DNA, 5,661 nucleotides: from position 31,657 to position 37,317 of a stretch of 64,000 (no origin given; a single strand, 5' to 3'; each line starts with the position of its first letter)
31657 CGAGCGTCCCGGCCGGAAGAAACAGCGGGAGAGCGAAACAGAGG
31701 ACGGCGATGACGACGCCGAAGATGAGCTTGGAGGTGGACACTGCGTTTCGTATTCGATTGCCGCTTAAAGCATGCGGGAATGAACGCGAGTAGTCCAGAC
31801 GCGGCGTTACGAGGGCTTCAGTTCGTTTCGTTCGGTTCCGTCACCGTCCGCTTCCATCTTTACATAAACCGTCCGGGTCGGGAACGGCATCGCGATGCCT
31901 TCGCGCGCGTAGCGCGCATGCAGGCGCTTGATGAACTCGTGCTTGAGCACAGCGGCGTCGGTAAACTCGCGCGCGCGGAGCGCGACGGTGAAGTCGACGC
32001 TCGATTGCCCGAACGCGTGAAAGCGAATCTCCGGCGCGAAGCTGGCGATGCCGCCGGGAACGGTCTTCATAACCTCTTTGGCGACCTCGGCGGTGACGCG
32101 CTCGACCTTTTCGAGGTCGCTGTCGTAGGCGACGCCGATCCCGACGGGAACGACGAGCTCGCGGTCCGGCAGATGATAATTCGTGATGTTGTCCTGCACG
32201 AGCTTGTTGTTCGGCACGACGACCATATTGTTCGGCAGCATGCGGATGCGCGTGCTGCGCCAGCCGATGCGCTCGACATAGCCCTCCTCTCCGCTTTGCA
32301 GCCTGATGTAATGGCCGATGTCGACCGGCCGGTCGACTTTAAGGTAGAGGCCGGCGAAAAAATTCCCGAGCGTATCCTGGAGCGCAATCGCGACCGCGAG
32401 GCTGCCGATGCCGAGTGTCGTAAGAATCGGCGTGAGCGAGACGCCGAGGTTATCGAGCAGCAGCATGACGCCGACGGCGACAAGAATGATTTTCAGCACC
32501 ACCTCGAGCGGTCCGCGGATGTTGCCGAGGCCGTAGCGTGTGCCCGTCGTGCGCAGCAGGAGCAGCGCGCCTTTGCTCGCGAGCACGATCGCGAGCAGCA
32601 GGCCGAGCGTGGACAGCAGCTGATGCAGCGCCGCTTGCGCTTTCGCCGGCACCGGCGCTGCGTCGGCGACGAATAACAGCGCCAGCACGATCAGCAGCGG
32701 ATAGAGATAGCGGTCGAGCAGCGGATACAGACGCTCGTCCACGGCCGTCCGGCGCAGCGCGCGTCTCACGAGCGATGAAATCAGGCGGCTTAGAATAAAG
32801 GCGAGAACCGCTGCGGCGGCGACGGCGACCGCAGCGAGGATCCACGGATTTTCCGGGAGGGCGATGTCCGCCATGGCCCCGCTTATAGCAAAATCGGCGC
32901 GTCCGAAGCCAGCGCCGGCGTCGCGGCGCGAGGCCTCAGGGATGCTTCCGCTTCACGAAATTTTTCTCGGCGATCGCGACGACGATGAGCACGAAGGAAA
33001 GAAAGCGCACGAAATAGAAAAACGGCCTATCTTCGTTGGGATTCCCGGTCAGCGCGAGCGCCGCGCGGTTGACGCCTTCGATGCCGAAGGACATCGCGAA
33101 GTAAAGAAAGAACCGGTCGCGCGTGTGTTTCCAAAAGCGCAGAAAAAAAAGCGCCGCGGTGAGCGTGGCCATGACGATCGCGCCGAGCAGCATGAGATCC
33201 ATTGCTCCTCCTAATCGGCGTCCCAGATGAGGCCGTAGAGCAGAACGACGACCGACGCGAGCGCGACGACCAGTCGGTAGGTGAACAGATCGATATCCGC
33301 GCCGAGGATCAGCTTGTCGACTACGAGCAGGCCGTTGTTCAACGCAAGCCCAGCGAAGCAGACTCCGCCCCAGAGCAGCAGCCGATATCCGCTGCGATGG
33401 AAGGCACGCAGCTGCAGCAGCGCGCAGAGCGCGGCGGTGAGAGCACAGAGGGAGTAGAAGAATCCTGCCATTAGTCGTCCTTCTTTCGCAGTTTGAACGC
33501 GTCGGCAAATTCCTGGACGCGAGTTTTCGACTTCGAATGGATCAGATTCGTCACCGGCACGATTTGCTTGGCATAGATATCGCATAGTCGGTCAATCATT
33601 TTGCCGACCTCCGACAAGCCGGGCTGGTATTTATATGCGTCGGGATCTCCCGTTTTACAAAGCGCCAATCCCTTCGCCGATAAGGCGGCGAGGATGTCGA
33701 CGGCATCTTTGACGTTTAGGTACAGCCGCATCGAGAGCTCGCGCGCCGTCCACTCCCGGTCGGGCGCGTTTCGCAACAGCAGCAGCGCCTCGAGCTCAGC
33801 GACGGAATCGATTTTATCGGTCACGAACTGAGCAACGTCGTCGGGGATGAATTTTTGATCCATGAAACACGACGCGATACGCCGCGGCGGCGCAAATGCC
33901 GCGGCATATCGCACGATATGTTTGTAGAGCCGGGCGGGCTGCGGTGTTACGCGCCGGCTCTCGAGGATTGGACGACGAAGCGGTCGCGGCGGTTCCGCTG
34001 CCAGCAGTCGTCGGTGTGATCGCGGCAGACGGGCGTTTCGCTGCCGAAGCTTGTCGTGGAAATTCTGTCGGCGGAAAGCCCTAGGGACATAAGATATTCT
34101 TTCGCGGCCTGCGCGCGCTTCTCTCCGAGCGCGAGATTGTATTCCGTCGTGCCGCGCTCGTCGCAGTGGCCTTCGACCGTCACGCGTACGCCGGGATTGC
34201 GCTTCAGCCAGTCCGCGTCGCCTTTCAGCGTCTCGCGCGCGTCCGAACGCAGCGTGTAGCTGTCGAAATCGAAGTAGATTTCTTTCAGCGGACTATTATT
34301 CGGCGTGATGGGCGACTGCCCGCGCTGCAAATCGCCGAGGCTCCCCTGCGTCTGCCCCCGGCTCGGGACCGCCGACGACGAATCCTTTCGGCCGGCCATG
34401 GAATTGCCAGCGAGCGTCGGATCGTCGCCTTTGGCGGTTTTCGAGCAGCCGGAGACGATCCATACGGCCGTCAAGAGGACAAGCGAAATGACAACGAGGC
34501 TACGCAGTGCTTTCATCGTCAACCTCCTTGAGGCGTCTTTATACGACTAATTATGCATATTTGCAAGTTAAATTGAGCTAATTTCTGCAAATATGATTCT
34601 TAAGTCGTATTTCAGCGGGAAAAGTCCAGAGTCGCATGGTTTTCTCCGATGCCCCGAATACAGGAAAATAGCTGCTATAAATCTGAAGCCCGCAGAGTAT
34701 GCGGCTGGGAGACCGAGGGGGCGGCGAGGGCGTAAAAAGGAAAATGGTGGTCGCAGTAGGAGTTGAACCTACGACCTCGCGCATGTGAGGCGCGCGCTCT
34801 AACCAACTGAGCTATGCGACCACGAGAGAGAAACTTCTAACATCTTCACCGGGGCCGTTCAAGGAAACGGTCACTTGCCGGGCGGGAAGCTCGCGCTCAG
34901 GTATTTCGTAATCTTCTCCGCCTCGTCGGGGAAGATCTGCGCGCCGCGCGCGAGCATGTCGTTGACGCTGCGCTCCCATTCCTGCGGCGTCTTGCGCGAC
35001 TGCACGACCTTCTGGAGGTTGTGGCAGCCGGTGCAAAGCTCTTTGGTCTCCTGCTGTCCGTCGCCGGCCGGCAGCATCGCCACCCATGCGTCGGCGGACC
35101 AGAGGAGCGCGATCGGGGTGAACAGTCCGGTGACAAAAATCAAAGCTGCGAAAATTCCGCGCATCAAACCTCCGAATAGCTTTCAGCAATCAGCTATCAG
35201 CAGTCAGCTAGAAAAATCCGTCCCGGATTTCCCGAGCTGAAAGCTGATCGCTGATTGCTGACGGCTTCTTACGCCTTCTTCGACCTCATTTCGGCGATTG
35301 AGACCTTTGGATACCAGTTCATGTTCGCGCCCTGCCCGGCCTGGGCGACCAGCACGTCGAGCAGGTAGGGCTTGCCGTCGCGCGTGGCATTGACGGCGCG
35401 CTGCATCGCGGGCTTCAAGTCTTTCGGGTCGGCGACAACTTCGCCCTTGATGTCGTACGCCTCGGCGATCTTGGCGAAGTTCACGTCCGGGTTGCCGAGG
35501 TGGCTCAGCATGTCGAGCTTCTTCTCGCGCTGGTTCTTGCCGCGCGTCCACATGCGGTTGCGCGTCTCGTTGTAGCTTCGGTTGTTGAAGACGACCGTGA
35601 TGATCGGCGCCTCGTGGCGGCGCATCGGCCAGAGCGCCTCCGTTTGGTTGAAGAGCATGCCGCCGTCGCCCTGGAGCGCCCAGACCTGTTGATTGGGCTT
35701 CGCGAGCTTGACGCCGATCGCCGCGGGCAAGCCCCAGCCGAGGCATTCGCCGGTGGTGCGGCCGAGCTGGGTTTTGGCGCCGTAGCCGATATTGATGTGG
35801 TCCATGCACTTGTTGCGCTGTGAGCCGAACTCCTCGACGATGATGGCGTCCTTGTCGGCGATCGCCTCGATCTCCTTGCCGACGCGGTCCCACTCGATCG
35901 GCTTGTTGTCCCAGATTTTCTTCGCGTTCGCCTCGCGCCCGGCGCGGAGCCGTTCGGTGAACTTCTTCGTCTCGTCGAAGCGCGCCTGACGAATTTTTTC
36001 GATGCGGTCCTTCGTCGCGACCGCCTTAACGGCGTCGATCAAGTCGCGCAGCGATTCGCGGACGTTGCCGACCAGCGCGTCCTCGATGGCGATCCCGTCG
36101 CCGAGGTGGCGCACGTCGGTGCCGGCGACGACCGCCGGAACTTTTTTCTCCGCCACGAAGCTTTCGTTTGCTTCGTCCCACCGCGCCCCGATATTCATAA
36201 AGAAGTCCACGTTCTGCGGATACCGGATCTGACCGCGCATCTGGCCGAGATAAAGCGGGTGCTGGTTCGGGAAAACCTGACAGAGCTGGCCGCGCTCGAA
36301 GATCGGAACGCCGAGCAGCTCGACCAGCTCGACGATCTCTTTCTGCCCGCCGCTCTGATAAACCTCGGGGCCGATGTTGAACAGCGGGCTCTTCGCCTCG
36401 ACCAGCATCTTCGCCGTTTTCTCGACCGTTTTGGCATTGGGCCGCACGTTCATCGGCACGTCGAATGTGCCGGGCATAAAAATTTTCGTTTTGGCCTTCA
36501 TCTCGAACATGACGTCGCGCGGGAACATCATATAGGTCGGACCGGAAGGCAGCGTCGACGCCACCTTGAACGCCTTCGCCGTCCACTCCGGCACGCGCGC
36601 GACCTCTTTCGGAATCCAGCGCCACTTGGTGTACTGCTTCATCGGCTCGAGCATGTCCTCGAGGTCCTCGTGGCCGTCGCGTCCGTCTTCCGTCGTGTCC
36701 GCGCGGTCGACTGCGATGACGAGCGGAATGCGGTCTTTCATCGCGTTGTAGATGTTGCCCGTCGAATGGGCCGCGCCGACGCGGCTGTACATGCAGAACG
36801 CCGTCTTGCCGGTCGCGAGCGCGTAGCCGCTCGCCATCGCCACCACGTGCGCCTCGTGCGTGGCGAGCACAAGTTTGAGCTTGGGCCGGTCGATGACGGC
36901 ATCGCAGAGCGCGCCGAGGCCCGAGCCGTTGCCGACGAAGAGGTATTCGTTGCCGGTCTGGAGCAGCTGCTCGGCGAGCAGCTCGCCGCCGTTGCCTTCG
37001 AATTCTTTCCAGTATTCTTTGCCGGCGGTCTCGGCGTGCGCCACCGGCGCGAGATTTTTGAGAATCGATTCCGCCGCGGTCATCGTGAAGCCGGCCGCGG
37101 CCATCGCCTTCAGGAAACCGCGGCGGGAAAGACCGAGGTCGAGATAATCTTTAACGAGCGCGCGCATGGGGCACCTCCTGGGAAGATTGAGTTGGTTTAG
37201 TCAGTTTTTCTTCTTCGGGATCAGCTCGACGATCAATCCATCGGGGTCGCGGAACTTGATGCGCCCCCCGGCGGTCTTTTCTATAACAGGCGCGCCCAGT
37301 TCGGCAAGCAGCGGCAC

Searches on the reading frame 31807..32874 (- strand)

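Call 39: search_protein_families(library=pfam, proteins=[window:31807-32874:-], max_evalue=1)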
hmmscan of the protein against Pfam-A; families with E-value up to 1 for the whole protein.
window:31807-32874:- (355 aa): 7 families
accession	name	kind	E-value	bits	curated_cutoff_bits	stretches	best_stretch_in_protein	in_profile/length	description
PF00924.24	MS_channel_2nd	-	9.7e-18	64.5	20.2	1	167-234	1-67/68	Mechanosensitive ion channel, beta-domain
PF21082.3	MS_channel_3rd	-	7.7e-08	33.1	21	1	246-329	5-88/88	Mechanosensitive ion channel MscS, C-terminal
PF21088.3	MS_channel_1st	-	1.6e-06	28.4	23.1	1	126-166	2-42/42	Mechanosensitive ion channel, transmembrane helices 2/3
PF05552.17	MS_channel_1st_1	-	0.039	14.3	22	1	17-48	19-50/50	Mechanosensitive ion channel, conserved TM helix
PF18917.5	LiaI-LiaF-like_TM1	-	0.042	14.4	27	1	129-145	5-21/42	LiaI-LiaF-like transmembrane region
PF11293.13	DUF3094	-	0.076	13.1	27.1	1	7-36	27-55/55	Protein of unknown function (DUF3094)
PF02674.22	Colicin_V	-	0.61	10.5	29.3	0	83-158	22-93/144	Colicin V production protein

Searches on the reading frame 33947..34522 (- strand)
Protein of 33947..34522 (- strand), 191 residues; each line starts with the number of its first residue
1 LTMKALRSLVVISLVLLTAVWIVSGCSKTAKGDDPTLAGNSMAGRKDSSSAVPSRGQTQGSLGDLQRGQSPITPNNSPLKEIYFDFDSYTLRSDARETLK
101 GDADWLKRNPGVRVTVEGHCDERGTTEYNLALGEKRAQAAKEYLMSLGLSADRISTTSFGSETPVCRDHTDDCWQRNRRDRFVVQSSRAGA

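Call 39: search_protein_families(library=pfam, proteins=[window:33947-34522:-], max_evalue=1)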
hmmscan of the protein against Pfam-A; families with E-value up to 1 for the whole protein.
window:33947-34522:- (191 aa): 3 families
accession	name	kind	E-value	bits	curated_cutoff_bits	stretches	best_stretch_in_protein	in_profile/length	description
PF00691.25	OmpA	-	8.5e-23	81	27.2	1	83-178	1-98/98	OmpA family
PF05359.17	DUF748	-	0.0099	14.4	50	1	79-123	878-922/1037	Domain of Unknown Function (DUF748)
PF08196.16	UL2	-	0.41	11.1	25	1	4-22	33-51/59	UL2 protein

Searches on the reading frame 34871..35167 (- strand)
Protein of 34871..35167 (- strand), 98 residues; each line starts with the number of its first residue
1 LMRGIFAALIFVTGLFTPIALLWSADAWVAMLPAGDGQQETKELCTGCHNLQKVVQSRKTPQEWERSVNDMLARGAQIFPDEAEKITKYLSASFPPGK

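Call 39: search_protein_families(library=pfam, proteins=[window:34871-35167:-], max_evalue=1)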
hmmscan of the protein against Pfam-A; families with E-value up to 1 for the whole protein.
window:34871-35167:- (98 aa): 3 families
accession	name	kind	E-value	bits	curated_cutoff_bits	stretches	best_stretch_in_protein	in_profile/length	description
PF09098.15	Dehyd-heme_bind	-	8.9e-05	22.6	25.2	1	38-91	4-64/167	Quinohemoprotein amine dehydrogenase A, alpha subunit, haem binding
PF13442.11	Cytochrome_CBB3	-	0.011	16.4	27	1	35-90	4-68/68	Cytochrome C oxidase, cbb3-type, subunit III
PF09699.15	Paired_CXXCH_1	-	0.096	12.8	20.6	1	38-50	25-37/41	Doubled CXXCH motif (Paired_CXXCH_1)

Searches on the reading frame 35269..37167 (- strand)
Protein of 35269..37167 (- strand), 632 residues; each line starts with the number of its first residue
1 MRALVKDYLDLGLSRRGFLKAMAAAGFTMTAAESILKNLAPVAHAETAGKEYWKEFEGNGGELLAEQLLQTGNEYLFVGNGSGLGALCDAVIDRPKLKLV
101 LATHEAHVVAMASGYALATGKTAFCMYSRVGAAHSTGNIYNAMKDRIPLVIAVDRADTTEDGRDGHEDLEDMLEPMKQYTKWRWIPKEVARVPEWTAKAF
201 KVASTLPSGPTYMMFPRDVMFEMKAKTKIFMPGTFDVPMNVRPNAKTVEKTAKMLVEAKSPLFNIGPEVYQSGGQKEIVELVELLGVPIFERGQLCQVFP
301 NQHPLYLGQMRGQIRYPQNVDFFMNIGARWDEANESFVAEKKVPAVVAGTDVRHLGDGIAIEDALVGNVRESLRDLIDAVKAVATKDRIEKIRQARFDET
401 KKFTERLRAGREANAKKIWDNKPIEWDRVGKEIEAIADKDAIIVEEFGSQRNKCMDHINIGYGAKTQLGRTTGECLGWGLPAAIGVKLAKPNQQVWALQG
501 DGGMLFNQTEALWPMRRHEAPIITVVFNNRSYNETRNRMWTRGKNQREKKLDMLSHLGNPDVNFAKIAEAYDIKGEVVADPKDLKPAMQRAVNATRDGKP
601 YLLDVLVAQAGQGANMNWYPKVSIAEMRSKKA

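Call 3: search_protein_families(library=pfam, proteins=[window:35269-37167:-], max_evalue=0.01)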
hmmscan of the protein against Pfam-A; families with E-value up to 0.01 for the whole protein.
window:35269-37167:- (632 aa): 5 families
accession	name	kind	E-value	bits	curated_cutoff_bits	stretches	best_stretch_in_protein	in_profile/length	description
PF02775.26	TPP_enzyme_C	-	1.8e-30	106.2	21.9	1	472-605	26-151/151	Thiamine pyrophosphate enzyme, C-terminal TPP binding domain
PF02776.23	TPP_enzyme_N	-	6.3e-20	71.6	26.8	1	59-167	2-111/119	Thiamine pyrophosphate enzyme, N-terminal TPP binding domain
PF00205.28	TPP_enzyme_M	-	4.9e-15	55.9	30.4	1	248-376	1-137/137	Thiamine pyrophosphate enzyme, central domain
PF01855.24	POR_N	-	0.0029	17.8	27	1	98-226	39-164/231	Pyruvate flavodoxin/ferredoxin oxidoreductase, thiamine diP-bdg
PF18929.5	DUF5678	-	0.0057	16.9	23.2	0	570-602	12-42/49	Family of unknown function (DUF5678)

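Call 4: search_protein_families(library=ncbifam, proteins=[window:35269-37167:-], max_evalue=0.01)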
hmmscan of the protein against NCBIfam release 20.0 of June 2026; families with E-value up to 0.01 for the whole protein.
window:35269-37167:- (632 aa): 57 families (the best 25 are shown)
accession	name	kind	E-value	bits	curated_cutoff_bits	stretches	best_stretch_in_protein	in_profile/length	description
NF006203.0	PRK08327.1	equivalog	2.3e-71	241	456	1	57-609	8-570/571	thiamine pyrophosphate-requiring protein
NF006052.0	PRK08199.1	subfamily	1.4e-60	205.2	539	1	58-610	8-540/559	thiamine pyrophosphate protein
NF005485.1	PRK07092.1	equivalog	4.9e-60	203.8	493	1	97-609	38-520/523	benzoylformate decarboxylase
TIGR00118.1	acolac_lg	equivalog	3.4e-58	197.5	538.35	1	60-611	3-538/557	biosynthetic-type acetolactate synthase large subunit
NF004919.0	PRK06276.1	equivalog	7.7e-56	189.6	866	1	59-609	2-540/582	acetolactate synthase large subunit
NF006122.0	PRK08266.1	subfamily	9.9e-53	179.4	571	1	59-610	5-527/543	hypothetical protein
NF005860.0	PRK07789.1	equivalog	1.4e-48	165.6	881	1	48-611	24-582/615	acetolactate synthase large subunit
NF004710.0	PRK06048.1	equivalog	7.7e-48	163.3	976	1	61-610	11-540/561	acetolactate synthase large subunit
NF004807.0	PRK06154.1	equivalog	1.3e-47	162.7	607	1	85-609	44-556/565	thiamine pyrophosphate-requiring protein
NF004516.0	PRK05858.1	equivalog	2.6e-47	161.6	587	1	55-608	8-536/548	acetolactate synthase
NF005584.0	PRK07282.1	equivalog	1.6e-45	155.7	970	1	59-612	11-545/566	acetolactate synthase large subunit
NF006581.0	PRK09107.1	equivalog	1.6e-45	155.6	974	1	59-611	12-557/595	acetolactate synthase 3 large subunit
NF005713.0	PRK07525.1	subfamily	1.2e-43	149.4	620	1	64-609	12-564/592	sulfoacetaldehyde acetyltransferase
TIGR03457.1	sulphoacet_xsc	equivalog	1.6e-43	149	676.4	1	64-609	8-558/579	sulfoacetaldehyde acetyltransferase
NF005039.0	PRK06456.1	equivalog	2.2e-43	148.6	868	1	60-593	4-533/572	acetolactate synthase large subunit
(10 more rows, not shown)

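Call 38: search_solved_structures(query=window:35269-37167:-, max_evalue=1e-20)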
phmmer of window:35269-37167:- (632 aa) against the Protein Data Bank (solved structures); distinct sequences matched with E-value up to 1e-20: 84 (the best 60 are shown).
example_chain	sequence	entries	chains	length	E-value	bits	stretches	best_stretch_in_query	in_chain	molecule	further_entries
6m2y_A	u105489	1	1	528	1.8e-34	122.4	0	97-313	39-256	Benzoylformate decarboxylase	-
6m2z_A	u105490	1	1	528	1.8e-34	122.3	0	96-313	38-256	Benzoylformate decarboxylase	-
6a50_A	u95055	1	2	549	2.1e-34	122.1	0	96-313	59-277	benzoylformate decarboxylases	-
6dek_A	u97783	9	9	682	6.6e-34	120.5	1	59-608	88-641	Acetolactate synthase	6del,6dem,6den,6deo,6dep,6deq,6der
1po7_A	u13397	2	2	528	9.1e-34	120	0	92-313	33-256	Benzoylformate decarboxylase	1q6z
2v3w_A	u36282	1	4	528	1.1e-33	119.7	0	96-313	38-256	BENZOYLFORMATE DECARBOXYLASE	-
8xbq_A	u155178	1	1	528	1.1e-33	119.7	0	97-313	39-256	Benzoylformate decarboxylase-K2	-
4ju8_A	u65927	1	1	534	1.1e-33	119.7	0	96-313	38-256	Benzoylformate decarboxylase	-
4k9o_A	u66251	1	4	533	1.2e-33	119.6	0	96-313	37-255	Benzoylformate decarboxylase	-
4k9m_A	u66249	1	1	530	1.4e-33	119.4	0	96-314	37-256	Benzoylformate decarboxylase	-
1pi3_A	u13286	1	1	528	1.5e-33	119.3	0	96-313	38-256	Benzoylformate decarboxylase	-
8xbo_A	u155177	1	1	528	1.5e-33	119.3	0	97-313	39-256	Benzoylformate decarboxylase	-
4mq5_A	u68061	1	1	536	1.5e-33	119.3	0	96-313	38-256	Benzoylformate decarboxylase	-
4juf_A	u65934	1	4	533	1.5e-33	119.3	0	96-313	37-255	Benzoylformate decarboxylase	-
3fzn_A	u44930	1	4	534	1.5e-33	119.3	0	96-313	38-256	Benzoylformate decarboxylase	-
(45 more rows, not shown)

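Call 67: find_related_loci(query=A4, collection=metagenome_contigs, flank=8000)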
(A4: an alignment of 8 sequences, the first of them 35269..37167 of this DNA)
Query A4 (632 aa) in metagenome_contigs; peptide patterns used: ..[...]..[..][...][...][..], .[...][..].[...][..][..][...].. (x = any residue, [..] = any of these).
599 stretches matched a pattern (row limit reached: there are more); 310 encode a relative of the query (tblastn E <= 1e-3); the best 80 are kept; 80 distinct loci.
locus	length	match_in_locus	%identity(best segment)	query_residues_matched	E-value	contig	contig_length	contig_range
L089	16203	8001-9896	82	1-632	0e+0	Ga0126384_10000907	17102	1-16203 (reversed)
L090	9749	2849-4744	82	1-632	0e+0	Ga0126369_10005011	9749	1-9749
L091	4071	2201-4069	82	1-623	0e+0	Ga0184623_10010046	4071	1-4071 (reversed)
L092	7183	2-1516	81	127-631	0e+0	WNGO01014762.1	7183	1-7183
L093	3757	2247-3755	80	1-503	0e+0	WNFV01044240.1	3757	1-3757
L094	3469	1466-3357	79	1-631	0e+0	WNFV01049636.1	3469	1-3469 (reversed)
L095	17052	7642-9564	48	1-631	0e+0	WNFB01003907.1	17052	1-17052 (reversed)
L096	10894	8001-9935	48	1-631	0e+0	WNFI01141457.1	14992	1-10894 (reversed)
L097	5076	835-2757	46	1-631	0e+0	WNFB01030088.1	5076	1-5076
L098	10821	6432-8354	48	1-631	0e+0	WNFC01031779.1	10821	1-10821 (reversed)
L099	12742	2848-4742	75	1-632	0e+0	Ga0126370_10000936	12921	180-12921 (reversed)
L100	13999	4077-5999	46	1-631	0e+0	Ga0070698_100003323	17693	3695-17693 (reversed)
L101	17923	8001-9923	49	1-631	0e+0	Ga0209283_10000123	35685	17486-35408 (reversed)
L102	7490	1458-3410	46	1-630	0e+0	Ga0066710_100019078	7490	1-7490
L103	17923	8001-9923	48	1-631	0e+0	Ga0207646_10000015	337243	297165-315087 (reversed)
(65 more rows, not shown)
